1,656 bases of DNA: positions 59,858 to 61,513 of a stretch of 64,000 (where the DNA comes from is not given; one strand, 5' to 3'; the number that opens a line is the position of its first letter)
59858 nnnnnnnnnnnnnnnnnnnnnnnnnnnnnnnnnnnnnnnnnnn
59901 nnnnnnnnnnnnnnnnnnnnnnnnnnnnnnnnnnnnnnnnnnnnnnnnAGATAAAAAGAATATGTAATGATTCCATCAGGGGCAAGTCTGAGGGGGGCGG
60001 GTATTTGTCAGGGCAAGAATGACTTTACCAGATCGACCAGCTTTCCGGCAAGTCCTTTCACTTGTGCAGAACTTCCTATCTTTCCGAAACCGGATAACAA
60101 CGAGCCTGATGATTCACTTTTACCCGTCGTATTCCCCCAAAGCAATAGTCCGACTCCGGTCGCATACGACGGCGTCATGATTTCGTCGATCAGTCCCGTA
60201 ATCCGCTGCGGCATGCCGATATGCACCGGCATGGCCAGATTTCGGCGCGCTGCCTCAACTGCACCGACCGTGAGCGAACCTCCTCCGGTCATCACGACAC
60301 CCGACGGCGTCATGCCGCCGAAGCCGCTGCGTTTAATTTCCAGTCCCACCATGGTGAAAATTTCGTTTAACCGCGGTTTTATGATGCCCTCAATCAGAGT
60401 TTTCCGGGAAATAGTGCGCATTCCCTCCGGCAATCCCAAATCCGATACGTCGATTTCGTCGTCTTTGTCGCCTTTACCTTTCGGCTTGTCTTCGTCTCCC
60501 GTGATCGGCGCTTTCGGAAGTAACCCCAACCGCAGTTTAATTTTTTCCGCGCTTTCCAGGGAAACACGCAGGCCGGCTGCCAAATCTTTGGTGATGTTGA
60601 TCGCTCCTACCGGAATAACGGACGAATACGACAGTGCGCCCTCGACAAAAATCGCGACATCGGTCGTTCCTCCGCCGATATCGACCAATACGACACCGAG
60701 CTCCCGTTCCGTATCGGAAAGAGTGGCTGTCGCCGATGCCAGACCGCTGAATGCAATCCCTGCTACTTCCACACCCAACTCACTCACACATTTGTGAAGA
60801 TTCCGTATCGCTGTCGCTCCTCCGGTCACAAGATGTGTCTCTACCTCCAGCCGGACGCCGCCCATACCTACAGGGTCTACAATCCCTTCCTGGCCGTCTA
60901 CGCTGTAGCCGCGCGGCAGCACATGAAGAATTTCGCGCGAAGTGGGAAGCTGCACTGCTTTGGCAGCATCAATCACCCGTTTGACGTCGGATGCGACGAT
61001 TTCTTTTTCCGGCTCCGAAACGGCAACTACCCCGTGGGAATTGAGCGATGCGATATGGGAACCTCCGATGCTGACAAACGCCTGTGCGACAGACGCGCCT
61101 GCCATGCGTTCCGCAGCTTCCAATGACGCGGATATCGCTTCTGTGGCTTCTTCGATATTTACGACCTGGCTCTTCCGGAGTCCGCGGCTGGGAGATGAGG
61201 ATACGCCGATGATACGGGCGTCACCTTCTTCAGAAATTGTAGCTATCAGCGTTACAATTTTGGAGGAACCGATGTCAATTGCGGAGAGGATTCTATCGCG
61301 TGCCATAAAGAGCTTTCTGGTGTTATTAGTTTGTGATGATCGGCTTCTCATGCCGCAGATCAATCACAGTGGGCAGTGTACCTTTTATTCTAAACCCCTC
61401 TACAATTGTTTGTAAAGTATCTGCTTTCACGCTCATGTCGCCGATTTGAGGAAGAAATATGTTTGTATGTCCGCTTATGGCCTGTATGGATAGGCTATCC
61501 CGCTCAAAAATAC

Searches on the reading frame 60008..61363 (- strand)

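Call 20: search_protein_families(library=pfam, proteins=[window:60008-61363:-], max_evalue=0.0001)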
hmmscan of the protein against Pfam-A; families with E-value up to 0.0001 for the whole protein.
window:60008-61363:- (451 aa): 4 families
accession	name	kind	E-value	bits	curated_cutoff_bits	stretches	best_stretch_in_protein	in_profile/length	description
PF14450.12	FtsA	-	2.8e-36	125.1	31.8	2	225-405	1-127/127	Cell division protein FtsA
PF02491.25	SHS2_FTSA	-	1.7e-30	105.6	25.4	1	101-180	1-79/79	SHS2 domain inserted in FTSA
PF06723.19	MreB_Mbl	-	3.2e-08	33.2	27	1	191-383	114-304/327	MreB/Mbl protein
PF06277.17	EutA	-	1.3e-05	24.8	27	1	206-260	128-181/475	Ethanolamine utilisation protein EutA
